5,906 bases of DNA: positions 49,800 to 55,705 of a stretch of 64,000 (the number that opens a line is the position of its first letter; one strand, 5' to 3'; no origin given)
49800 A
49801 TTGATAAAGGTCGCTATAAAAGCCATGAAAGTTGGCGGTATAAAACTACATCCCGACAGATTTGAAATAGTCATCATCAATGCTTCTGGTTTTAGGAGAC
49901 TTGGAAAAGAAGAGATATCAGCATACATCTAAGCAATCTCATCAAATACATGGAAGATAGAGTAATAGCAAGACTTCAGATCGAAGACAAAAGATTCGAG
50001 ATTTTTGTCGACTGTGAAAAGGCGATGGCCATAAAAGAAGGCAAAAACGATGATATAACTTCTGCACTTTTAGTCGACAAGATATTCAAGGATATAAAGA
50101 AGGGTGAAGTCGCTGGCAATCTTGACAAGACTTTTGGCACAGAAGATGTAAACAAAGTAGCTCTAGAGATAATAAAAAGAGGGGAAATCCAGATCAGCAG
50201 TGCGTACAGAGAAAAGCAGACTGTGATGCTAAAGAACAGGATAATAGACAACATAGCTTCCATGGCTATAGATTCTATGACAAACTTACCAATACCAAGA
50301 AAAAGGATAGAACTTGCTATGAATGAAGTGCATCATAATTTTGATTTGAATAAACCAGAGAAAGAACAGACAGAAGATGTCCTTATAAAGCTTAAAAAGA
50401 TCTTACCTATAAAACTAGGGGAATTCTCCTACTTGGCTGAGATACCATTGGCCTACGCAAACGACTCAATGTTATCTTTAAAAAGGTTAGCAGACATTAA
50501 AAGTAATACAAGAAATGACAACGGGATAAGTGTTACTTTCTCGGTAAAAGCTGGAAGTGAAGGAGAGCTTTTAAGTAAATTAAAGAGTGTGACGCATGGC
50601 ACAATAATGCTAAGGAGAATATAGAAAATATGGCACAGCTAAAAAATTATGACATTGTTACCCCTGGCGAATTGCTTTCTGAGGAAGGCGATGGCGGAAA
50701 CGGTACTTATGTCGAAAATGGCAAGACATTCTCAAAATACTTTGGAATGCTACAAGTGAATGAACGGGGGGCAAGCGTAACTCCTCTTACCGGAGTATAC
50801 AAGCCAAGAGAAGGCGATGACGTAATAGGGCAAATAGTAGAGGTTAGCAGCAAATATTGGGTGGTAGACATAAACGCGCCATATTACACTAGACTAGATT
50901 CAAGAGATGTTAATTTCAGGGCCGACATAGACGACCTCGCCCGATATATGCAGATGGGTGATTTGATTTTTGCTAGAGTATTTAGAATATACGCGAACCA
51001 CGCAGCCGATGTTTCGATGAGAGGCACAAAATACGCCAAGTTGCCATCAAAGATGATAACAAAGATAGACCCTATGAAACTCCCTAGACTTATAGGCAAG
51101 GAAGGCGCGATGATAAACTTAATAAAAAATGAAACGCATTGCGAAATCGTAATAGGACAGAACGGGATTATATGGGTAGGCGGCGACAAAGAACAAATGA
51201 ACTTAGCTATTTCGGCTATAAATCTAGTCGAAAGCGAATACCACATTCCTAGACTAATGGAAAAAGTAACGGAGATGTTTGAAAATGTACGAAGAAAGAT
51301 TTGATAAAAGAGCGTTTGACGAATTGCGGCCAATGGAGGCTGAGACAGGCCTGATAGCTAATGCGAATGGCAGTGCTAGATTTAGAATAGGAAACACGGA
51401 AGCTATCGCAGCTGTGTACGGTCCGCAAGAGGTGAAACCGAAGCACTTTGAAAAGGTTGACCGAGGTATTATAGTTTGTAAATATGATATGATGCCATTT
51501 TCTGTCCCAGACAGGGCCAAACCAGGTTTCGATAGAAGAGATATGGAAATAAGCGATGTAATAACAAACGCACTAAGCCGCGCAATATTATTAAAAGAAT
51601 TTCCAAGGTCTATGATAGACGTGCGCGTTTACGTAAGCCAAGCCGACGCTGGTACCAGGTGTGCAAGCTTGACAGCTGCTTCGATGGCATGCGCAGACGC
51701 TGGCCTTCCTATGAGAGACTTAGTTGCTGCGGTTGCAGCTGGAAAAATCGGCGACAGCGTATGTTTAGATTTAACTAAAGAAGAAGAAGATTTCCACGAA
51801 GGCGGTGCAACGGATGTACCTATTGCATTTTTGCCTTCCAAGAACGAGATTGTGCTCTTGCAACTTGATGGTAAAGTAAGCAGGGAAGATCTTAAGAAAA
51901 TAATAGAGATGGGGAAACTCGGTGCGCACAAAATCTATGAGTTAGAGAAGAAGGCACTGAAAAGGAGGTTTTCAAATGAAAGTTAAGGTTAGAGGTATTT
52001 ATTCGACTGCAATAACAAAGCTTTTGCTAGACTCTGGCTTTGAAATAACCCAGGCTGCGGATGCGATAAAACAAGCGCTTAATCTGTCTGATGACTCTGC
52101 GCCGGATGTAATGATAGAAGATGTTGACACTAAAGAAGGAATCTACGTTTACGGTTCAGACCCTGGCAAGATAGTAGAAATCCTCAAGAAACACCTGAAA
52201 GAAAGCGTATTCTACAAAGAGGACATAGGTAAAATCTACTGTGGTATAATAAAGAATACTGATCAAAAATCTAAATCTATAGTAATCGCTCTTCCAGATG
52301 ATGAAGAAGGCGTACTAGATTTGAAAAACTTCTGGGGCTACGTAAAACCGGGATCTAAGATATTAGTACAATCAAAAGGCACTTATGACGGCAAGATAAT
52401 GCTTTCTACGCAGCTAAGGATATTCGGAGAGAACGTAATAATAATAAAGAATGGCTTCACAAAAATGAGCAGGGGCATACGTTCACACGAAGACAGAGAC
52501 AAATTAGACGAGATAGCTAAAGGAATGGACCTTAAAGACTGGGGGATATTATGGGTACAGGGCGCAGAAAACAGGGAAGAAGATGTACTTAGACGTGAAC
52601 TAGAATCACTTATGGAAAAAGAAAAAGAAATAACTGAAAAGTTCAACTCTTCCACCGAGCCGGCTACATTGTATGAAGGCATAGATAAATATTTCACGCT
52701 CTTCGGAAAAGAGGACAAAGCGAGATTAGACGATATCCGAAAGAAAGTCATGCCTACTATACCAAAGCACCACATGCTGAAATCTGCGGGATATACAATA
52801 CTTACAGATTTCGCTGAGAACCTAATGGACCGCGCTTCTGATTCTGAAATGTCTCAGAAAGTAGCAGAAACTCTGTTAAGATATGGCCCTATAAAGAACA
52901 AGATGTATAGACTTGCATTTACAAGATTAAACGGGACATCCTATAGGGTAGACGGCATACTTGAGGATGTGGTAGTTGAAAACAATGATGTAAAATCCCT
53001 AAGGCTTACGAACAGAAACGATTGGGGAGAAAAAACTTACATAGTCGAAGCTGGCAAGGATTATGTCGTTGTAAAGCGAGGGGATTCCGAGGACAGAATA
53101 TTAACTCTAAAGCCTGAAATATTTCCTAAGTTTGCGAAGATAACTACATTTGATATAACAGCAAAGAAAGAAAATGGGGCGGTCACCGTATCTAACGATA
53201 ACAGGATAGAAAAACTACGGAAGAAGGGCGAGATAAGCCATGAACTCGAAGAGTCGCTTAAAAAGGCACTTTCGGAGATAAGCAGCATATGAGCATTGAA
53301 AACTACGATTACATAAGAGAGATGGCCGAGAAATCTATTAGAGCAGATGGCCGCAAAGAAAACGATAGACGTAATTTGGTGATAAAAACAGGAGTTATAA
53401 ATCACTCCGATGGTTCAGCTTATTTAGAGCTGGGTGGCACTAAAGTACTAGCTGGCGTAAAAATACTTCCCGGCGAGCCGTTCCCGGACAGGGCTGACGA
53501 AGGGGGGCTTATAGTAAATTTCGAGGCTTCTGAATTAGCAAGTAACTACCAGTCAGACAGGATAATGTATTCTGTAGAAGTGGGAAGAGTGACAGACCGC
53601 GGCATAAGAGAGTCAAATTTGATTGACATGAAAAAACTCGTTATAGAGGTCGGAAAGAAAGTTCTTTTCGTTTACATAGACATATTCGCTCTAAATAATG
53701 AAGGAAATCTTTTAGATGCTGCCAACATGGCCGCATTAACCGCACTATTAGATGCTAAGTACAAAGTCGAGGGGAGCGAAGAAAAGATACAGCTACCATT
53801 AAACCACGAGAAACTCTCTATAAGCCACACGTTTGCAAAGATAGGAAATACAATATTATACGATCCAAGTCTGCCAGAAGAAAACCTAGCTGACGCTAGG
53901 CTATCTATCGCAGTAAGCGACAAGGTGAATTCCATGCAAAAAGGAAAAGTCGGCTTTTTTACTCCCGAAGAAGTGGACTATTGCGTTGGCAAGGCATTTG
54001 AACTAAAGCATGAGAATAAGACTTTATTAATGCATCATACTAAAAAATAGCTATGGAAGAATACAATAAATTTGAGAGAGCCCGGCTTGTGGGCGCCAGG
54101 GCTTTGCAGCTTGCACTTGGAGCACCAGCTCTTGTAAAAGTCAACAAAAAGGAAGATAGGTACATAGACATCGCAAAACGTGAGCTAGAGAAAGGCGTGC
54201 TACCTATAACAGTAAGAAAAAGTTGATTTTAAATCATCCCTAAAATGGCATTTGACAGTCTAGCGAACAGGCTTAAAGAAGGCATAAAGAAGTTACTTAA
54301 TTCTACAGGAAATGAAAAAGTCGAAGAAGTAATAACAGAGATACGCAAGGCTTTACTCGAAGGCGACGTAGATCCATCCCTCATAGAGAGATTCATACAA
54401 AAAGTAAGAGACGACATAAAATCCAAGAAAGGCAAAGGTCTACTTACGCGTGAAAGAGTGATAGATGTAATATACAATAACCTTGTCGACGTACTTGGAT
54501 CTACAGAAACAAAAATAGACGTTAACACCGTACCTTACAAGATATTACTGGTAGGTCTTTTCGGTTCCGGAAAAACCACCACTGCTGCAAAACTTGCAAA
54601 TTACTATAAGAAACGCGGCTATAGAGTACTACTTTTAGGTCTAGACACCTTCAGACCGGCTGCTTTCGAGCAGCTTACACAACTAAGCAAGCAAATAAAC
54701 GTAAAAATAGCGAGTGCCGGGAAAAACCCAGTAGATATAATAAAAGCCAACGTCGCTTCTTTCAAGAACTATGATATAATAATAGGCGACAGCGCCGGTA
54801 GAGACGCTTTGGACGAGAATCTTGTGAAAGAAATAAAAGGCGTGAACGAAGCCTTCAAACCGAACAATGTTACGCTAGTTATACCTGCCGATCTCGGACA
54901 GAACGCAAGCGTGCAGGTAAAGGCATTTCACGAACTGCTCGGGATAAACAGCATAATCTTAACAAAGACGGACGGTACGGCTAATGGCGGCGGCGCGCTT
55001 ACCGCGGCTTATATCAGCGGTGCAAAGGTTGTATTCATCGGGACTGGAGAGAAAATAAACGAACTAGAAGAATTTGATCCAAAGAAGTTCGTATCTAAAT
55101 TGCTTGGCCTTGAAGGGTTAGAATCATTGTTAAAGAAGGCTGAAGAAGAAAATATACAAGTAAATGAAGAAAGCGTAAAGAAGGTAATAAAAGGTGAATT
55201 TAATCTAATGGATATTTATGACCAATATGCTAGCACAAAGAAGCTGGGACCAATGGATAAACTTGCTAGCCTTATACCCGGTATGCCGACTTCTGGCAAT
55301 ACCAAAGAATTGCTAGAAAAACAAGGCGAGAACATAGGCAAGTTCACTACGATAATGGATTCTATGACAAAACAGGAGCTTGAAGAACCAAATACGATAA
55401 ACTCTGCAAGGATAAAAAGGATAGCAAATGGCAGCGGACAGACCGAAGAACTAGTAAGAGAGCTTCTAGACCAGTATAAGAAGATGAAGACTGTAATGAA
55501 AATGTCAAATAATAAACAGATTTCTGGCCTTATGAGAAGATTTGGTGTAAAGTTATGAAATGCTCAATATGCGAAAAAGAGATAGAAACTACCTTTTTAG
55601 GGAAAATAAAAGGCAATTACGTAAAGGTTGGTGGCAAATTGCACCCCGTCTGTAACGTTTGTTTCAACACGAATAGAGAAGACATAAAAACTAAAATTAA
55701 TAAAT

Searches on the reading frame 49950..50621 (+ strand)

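Call 95: search_protein_families(library=pfam, proteins=[window:49950-50621:+], max_evalue=0.001)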
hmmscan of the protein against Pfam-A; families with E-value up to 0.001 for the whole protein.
window:49950-50621:+ (224 aa): 2 families
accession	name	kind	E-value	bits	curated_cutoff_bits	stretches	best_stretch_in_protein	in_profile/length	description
PF01172.24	SBDS_N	-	5.6e-19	68.3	24.6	1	5-87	3-87/88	Shwachman-Bodian-Diamond syndrome (SBDS) N-terminal domain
PF09377.16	SBDS_domain_II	-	2.8e-16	59.6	27.2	1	96-155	1-60/62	SBDS protein, domain II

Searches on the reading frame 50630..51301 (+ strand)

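Call 95: search_protein_families(library=pfam, proteins=[window:50630-51301:+], max_evalue=0.001)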
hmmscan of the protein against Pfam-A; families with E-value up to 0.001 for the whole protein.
window:50630-51301:+ (224 aa): 6 families
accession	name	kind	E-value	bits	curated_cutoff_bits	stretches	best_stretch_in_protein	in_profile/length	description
PF21266.3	RRP4_S1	-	1.6e-08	35.1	27.3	1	57-114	2-68/73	RRP4, S1 domain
PF22625.2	ECR1_N_2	-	1.5e-07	31.5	27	1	8-53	2-50/51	Exosome RNA binding protein RRP4 N-terminal domain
PF00013.35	KH_1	-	2.7e-07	30.7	21.5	1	145-198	5-65/66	KH domain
PF15985.11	KH_6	-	6.5e-07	30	27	1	142-188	2-46/47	KH domain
PF14382.12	ECR1_N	-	7.9e-06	26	27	1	9-43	1-37/38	Exosome complex exonuclease RRP4 N-terminal region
PF21262.3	RRP40_S1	-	2.7e-05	24.4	27.1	1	57-122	1-64/83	Exosome complex component RRP40, S1 domain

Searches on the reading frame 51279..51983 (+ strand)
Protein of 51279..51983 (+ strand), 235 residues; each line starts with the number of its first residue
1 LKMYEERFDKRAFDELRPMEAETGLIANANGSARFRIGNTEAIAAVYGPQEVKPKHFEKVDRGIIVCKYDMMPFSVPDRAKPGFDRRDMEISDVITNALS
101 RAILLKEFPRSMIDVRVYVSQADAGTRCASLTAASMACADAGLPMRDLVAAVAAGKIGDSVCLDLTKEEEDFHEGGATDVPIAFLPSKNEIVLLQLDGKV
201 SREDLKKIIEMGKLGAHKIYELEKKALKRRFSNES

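Call 95: search_protein_families(library=pfam, proteins=[window:51279-51983:+], max_evalue=0.001)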
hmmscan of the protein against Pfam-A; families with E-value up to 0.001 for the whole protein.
window:51279-51983:+ (235 aa): 2 families
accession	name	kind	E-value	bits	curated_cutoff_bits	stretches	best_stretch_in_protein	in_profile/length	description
PF01138.27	RNase_PH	-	1.8e-32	112.9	25.5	1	15-144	1-130/130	3' exoribonuclease family, domain 1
PF03725.20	RNase_PH_C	-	1.6e-11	44.4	20.8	1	147-213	1-65/67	3' exoribonuclease family, domain 2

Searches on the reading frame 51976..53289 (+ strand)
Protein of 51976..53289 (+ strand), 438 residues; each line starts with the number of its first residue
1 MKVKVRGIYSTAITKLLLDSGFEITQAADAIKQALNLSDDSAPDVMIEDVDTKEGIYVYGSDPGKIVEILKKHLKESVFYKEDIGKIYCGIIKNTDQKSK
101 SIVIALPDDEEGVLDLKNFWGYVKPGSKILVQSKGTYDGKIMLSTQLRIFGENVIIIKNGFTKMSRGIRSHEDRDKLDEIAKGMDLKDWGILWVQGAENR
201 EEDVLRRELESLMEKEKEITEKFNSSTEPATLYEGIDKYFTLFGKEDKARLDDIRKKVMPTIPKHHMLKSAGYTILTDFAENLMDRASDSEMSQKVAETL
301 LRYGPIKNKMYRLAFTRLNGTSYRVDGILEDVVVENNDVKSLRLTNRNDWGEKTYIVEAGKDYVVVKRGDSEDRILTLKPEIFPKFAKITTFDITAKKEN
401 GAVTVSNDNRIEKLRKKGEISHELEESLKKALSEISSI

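Call 42: search_protein_families(library=pfam, proteins=[window:51976-53289:+], max_evalue=0.00001)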
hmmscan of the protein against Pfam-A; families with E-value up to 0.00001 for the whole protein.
window:51976-53289:+ (438 aa): 1 family
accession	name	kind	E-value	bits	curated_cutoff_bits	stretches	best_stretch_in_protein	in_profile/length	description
PF10150.14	RNase_E_G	-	9.9e-09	35.4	25.5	1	151-241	4-95/270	Ribonuclease E/G family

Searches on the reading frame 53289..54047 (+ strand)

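Call 95: search_protein_families(library=pfam, proteins=[window:53289-54047:+], max_evalue=0.001)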
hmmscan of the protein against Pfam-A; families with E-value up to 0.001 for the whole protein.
window:53289-54047:+ (253 aa): 2 families
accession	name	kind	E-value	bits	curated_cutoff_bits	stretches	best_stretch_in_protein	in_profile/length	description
PF01138.27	RNase_PH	-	1.3e-22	81.1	25.5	1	28-157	3-128/130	3' exoribonuclease family, domain 1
PF03725.20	RNase_PH_C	-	1e-10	41.9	20.8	1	178-237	4-65/67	3' exoribonuclease family, domain 2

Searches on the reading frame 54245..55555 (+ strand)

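Call 42: search_protein_families(library=pfam, proteins=[window:54245-55555:+], max_evalue=0.00001)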
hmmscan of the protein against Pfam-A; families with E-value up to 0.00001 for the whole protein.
window:54245-55555:+ (437 aa): 4 families
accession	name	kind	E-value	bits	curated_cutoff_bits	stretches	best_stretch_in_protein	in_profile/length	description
PF00448.28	SRP54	-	8e-63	212.1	22.7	1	98-288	2-196/196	SRP54-type protein, GTPase domain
PF02978.25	SRP_SPB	-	9.9e-28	96.8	27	1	318-418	1-91/91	Signal peptide binding domain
PF02881.24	SRP54_N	-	2.6e-08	34.4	22.4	1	11-80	2-75/75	SRP54-type protein, helical bundle domain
PF01656.29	CbiA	-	4e-08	33.7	25.4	1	107-224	9-92/125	CobQ/CobB/MinD/ParA nucleotide binding domain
